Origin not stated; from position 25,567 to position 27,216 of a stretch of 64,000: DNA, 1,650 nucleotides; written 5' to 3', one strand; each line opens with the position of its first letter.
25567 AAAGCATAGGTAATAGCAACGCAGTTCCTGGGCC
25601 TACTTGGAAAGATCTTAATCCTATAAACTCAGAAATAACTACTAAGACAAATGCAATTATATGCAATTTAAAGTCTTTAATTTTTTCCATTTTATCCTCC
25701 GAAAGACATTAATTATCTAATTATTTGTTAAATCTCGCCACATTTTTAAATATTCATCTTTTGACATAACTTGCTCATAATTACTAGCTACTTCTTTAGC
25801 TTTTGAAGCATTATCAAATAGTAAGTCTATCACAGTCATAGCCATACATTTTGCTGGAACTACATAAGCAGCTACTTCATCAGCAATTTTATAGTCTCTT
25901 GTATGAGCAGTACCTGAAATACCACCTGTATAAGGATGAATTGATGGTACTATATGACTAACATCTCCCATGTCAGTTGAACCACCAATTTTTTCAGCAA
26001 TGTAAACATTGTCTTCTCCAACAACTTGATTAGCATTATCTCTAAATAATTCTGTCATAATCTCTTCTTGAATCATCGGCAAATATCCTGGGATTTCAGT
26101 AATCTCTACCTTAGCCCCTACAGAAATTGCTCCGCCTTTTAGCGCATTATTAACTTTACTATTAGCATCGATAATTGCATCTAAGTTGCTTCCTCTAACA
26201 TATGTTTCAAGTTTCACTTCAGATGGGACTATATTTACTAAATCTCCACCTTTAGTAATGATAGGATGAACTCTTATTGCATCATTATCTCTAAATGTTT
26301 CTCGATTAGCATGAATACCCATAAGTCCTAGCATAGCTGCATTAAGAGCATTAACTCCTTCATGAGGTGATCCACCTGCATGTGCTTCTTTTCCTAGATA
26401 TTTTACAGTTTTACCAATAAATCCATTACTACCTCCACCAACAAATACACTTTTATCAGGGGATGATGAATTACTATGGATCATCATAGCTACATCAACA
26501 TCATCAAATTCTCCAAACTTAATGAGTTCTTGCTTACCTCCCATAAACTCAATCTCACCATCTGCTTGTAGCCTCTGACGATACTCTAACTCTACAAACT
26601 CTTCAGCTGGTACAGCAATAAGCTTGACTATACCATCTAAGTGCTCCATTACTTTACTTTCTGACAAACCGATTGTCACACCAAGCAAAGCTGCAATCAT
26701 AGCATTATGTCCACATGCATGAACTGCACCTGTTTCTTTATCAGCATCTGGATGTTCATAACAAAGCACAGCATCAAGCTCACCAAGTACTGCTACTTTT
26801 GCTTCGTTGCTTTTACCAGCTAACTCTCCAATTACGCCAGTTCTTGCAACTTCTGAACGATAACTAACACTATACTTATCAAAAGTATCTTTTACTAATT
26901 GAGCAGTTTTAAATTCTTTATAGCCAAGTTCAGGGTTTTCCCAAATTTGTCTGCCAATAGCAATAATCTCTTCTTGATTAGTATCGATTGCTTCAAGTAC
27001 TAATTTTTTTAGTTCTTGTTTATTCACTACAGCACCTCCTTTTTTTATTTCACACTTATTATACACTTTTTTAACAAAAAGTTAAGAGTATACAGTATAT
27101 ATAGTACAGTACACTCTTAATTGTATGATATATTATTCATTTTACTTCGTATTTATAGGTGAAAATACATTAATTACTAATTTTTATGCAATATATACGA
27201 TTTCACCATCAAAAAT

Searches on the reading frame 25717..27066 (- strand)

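Call 27: search_protein_families(library=ncbifam, proteins=[window:25717-27066:-], max_evalue=0.00001)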
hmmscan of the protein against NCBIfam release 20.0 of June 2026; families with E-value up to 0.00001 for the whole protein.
window:25717-27066:- (449 aa): 8 families
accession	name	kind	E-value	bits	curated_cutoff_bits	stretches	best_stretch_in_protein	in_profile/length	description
TIGR01891.1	amidohydrolases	subfamily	4.1e-60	203.8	153.75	1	34-398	1-362/366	amidohydrolase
NF040868.1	carboxypep_CpsA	equivalog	3.6e-33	114.9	500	1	24-351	5-322/391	carboxypeptidase CpsA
NF038260.1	ectoine_DoeB_2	equivalog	5.5e-24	84.7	550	1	34-355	8-314/378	N(2)-acetyl-L-2,4-diaminobutanoate deacetylase DoeB2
TIGR01910.1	DapE-ArgE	subfamily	8.4e-10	38.4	217.6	1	157-393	124-361/373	ArgE/DapE family deacylase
NF004788.0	PRK06133.1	subfamily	5.4e-08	32.2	349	1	167-374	174-373/417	glutamate carboxypeptidase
NF005602.0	PRK07338.1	equivalog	3.5e-07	29.2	357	1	220-323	209-309/409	hydrolase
NF006365.0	PRK08588.1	subfamily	4e-07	29.7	289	1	32-295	7-261/383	succinyl-diaminopimelate desuccinylase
TIGR01900.1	dapE-gram_pos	equivalog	2.5e-06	26.7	304.2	0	36-348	7-297/351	succinyl-diaminopimelate desuccinylase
